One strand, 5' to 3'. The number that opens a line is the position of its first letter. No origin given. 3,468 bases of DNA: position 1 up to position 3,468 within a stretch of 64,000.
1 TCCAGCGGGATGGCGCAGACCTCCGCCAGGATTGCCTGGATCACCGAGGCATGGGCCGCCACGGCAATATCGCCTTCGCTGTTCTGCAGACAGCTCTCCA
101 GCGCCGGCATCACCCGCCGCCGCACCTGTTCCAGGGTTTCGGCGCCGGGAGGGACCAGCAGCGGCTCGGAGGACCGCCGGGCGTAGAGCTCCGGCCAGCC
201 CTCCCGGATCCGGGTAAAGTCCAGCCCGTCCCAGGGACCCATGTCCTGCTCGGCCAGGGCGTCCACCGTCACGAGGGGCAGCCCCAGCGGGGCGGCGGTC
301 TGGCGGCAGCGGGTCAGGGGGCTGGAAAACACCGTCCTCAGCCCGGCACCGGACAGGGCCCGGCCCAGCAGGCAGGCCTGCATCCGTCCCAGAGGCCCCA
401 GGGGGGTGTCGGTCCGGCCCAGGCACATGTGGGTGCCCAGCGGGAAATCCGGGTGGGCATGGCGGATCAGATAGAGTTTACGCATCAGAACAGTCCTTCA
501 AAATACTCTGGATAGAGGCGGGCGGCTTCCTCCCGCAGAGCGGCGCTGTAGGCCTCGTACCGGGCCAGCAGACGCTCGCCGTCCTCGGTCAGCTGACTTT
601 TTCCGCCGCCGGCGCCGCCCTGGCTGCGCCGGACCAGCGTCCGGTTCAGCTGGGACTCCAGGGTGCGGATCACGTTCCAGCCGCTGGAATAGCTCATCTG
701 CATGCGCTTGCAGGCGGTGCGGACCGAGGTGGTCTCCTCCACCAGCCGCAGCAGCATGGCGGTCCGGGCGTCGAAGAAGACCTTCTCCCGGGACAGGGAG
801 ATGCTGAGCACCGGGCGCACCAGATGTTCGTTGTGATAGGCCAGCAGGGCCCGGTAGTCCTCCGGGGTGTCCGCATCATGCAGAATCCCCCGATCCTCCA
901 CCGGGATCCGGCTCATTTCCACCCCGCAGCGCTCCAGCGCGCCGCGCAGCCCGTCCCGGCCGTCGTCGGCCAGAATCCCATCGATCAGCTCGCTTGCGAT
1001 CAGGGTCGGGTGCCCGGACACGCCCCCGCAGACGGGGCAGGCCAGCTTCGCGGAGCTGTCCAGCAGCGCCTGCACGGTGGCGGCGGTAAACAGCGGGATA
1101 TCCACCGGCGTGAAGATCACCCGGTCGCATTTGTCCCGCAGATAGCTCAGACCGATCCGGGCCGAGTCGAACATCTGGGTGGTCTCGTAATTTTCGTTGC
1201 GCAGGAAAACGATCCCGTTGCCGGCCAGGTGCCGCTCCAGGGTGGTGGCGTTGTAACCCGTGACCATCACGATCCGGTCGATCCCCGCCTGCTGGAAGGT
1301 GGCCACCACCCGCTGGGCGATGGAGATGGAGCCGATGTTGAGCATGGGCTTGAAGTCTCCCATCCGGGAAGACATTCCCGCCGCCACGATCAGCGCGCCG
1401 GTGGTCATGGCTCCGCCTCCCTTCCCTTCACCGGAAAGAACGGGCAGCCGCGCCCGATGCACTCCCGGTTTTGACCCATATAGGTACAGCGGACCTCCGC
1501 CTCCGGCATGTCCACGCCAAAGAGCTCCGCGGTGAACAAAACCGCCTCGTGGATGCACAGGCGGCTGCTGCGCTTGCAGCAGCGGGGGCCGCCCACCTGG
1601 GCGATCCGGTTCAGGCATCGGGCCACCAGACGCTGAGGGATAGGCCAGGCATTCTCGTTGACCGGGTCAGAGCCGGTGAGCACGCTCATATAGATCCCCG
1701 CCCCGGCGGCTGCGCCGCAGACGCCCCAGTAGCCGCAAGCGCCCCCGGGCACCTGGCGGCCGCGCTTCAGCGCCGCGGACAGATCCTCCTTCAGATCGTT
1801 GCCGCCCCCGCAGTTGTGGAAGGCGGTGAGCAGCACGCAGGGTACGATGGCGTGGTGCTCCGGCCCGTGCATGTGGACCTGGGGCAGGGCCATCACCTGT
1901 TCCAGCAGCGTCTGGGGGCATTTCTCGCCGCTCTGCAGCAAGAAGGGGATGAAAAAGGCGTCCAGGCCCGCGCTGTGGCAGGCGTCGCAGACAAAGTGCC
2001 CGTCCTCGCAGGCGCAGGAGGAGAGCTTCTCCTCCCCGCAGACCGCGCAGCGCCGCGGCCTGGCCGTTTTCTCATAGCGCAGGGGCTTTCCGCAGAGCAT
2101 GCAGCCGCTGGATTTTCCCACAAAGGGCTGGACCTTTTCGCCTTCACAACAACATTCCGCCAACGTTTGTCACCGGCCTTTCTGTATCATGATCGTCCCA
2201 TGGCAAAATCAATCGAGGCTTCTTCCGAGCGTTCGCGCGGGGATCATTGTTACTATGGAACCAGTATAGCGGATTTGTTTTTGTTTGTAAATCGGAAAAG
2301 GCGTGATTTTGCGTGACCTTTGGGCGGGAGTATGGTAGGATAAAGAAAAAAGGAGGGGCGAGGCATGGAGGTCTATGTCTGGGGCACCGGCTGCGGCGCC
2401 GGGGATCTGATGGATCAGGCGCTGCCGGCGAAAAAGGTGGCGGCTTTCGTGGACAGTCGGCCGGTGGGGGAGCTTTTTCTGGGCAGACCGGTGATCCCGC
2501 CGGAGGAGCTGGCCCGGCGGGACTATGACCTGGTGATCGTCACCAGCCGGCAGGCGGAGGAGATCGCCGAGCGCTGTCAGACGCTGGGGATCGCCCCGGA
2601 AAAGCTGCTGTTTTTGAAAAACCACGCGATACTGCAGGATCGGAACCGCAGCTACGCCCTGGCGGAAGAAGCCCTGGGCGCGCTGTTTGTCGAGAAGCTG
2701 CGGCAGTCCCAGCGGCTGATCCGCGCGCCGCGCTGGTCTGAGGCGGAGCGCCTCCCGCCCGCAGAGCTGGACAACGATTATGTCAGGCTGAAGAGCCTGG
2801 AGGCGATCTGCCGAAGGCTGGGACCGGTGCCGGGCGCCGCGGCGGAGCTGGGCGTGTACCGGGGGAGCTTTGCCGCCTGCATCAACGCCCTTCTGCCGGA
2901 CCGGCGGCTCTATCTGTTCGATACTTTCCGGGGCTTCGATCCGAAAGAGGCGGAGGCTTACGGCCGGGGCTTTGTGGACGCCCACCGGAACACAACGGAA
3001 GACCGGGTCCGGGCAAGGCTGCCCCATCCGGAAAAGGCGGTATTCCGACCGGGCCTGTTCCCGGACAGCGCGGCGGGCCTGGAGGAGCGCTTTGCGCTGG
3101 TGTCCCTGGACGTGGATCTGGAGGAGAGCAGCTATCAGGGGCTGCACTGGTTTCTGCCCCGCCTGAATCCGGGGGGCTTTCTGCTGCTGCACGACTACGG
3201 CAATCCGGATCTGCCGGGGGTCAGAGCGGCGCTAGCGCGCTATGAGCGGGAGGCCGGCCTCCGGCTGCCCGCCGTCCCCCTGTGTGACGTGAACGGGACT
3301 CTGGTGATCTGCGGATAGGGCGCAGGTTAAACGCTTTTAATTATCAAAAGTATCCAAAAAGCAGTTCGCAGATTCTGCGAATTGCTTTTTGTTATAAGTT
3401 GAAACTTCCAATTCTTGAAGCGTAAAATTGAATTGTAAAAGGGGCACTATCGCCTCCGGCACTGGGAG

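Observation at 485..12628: Tightly coupled accessory cassette of unknown function wrapped around a MOP-type aldehyde oxidoreductase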

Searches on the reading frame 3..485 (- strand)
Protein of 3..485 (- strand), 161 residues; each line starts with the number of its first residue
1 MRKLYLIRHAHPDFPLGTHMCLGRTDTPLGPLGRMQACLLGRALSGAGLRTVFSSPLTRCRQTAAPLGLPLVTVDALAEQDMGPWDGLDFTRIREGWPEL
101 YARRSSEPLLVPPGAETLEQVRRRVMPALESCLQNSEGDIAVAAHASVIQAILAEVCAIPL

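Call 19: search_protein_families(library=ncbifam, proteins=[window:3-485:-], max_evalue=0.00001)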
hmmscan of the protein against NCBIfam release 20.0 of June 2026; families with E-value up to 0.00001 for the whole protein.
window:3-485:- (161 aa): 11 families
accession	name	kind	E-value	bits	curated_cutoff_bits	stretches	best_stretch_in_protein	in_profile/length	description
TIGR03162.1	ribazole_cobC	equivalog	2.3e-31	108.6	162.9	1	4-160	1-159/176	alpha-ribazole phosphatase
NF005567.0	PRK07238.1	equivalog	2e-23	83.4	326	1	4-154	180-335/378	bifunctional RNase H/acid phosphatase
NF045917.1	PhserinePhPspA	equivalog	1.8e-17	63.8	350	1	1-159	1-164/211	phosphoserine phosphatase PspA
TIGR03848.1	MSMEG_4193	subfamily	7.5e-15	54.9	203.85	1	5-157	3-164/204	MSMEG_4193 family putative phosphomutase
NF009993.0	PRK13462.1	equivalog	2e-12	47.2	226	1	3-160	7-162/203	acid phosphatase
NF038349.1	dPGM_arch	equivalog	1.6e-09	38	225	1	6-158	3-150/194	2,3-diphosphoglycerate-dependent phosphoglycerate mutase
NF011580.0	PRK15004.1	equivalog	2.2e-09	37.6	250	1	3-160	2-164/203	adenosylcobalamin/alpha-ribazole phosphatase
NF002901.0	PRK03482.1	equivalog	2.8e-09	36.9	261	1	1-159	1-164/215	2,3-diphosphoglycerate-dependent phosphoglycerate mutase GpmB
NF009994.0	PRK13463.1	equivalog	9e-09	35.4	277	1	4-154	5-160/203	phosphoserine phosphatase 1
NF002339.0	PRK01295.1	equivalog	2.5e-08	33.6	316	1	2-153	3-166/206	2,3-bisphosphoglycerate-dependent phosphoglycerate mutase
NF002217.0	PRK01112.1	equivalog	4.3e-06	26.3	320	0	69-155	101-191/228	2,3-bisphosphoglycerate-dependent phosphoglycerate mutase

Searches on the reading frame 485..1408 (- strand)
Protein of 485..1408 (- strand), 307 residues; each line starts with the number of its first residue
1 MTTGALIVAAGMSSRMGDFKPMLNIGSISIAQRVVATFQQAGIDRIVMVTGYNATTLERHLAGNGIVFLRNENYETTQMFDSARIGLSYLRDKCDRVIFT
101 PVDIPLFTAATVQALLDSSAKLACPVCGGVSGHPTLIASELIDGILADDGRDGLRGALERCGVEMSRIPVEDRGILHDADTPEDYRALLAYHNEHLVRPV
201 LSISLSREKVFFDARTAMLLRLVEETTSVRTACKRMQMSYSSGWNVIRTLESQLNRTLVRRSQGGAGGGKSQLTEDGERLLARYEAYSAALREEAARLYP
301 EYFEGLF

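Call 3: search_protein_families(library=ncbifam, proteins=[window:485-1408:-], max_evalue=0.001)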
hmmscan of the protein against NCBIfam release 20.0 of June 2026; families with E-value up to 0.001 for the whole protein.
window:485-1408:- (307 aa): 24 families
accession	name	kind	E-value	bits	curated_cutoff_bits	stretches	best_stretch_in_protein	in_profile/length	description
NF045665.1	NTPtran_DVU1551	equivalog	1.3e-58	198.8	315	1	4-195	2-196/359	DVU_1551 family NTP transferase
TIGR03310.1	matur_MocA_YgfJ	equivalog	2.7e-31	109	186.45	1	5-187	2-187/188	molybdenum cofactor cytidylyltransferase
TIGR00637.1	ModE_repress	subfamily_domain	2.1e-18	66.2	98.5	1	212-294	2-84/100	ModE molybdate transport repressor domain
NF007957.0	PRK10676.1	equivalog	1.1e-14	54.2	369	1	207-286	12-91/263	molybdenum-dependent transcriptional regulator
NF010935.0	PRK14355.1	equivalog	6.8e-09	34.9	718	1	4-121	5-123/459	bifunctional UDP-N-acetylglucosamine diphosphorylase/glucosamine-1-phosphate N-acetyltransferase GlmU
TIGR01173.1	glmU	equivalog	2.3e-08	33.3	366.85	1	5-121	3-119/452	bifunctional UDP-N-acetylglucosamine diphosphorylase/glucosamine-1-phosphate N-acetyltransferase GlmU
TIGR03202.1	pucB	equivalog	7.8e-08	32.3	235.05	1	5-185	3-192/192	xanthine dehydrogenase accessory protein PucB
NF010934.1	PRK14354.1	equivalog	1.4e-07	30.4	450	1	5-118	2-114/447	bifunctional UDP-N-acetylglucosamine diphosphorylase/glucosamine-1-phosphate N-acetyltransferase GlmU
NF010933.0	PRK14353.1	equivalog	1.6e-07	30.3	505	1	3-121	6-126/453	bifunctional UDP-N-acetylglucosamine diphosphorylase/glucosamine-1-phosphate N-acetyltransferase GlmU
NF010940.0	PRK14360.1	equivalog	1.2e-06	27.4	602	1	7-119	6-119/452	bifunctional UDP-N-acetylglucosamine diphosphorylase/glucosamine-1-phosphate N-acetyltransferase GlmU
NF010938.0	PRK14358.1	equivalog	3.3e-06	25.9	500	1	6-119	11-124/481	bifunctional N-acetylglucosamine-1-phosphate uridyltransferase/glucosamine-1-phosphate acetyltransferase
NF045782.1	NicBOxredNboR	equivalog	3.5e-06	26.8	260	1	2-119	8-124/206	nicotine blue oxidoreductase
NF010932.0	PRK14352.1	equivalog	5.3e-06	25.4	611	1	3-119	7-126/488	bifunctional UDP-N-acetylglucosamine diphosphorylase/glucosamine-1-phosphate N-acetyltransferase GlmU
NF002741.0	PRK02726.1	equivalog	1.1e-05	25.1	179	1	5-122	10-121/200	molybdenum cofactor guanylyltransferase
TIGR03992.1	Arch_glmU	subfamily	2.4e-05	23.4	292.1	1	5-62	3-65/393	bifunctional sugar-1-phosphate nucleotidylyltransferase/acetyltransferase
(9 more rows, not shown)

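Call 4: search_protein_families(library=pfam, proteins=[window:485-1408:-], max_evalue=0.001)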
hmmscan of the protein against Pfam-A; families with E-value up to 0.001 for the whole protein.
window:485-1408:- (307 aa): 2 families
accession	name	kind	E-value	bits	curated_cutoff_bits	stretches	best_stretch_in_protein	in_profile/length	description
PF12804.13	NTP_transf_3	-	2.1e-28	100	27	1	5-160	1-156/160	MobA-like NTP transferase domain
PF00126.33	HTH_1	-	1.4e-07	31.7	26.6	1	220-278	7-60/60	Bacterial regulatory helix-turn-helix protein, lysR family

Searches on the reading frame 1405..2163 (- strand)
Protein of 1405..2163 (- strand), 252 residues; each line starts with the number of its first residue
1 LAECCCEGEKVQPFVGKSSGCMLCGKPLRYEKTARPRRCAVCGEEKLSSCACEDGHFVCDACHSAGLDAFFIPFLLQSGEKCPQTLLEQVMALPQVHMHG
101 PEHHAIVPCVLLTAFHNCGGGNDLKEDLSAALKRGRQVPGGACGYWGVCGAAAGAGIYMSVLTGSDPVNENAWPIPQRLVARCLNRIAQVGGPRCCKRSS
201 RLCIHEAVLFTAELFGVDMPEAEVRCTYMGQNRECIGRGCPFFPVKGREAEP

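Call 3: search_protein_families(library=ncbifam, proteins=[window:1405-2163:-], max_evalue=0.001)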
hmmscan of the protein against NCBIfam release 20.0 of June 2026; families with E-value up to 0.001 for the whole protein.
window:1405-2163:- (252 aa): 1 family
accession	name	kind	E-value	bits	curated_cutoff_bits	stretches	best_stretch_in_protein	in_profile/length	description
NF045648.2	2X_seleno_MbdU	exception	1.9e-39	135.9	600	1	18-244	38-267/468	metal-binding double selenoprotein MbdU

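Call 4: search_protein_families(library=pfam, proteins=[window:1405-2163:-], max_evalue=0.001)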
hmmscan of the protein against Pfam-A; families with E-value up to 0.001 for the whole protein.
window:1405-2163:- (252 aa): 1 family
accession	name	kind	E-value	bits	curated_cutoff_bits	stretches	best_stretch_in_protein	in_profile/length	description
PF18978.5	DUF5714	-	3.3e-60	203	26.2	1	75-243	5-173/173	Family of unknown function (DUF5714)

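Call 26: search_solved_structures(query=window:1405-2163:-, max_evalue=1)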
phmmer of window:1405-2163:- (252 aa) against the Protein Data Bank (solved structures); distinct sequences matched with E-value up to 1: 1.
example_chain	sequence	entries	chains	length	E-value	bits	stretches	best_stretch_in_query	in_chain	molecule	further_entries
8tlp_A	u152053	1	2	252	0.37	13.3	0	150-215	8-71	D_3_633_8x, no peptide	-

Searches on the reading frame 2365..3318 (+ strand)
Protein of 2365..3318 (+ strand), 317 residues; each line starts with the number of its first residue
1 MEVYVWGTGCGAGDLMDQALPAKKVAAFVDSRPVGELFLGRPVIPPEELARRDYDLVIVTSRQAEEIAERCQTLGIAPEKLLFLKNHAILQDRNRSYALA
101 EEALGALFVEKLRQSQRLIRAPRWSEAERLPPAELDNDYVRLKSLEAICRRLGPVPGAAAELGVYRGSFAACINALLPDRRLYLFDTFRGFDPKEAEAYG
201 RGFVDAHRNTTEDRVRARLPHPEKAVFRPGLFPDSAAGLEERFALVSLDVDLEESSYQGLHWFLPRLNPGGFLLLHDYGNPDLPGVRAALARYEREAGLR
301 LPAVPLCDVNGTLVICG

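Call 3: search_protein_families(library=ncbifam, proteins=[window:2365-3318:+], max_evalue=0.001)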
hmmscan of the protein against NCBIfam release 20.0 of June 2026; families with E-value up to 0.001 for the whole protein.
window:2365-3318:+ (317 aa): 0 families

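Call 4: search_protein_families(library=pfam, proteins=[window:2365-3318:+], max_evalue=0.001)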
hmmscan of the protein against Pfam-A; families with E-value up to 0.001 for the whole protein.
window:2365-3318:+ (317 aa): 2 families
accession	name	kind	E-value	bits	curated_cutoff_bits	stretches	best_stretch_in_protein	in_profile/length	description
PF05711.17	TylF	-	1.7e-15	57.4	23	1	141-302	75-251/264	Macrocin-O-methyltransferase (TylF)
PF13578.12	Methyltransf_24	-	2.3e-09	38.5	26.3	1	161-278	2-105/105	Methyltransferase domain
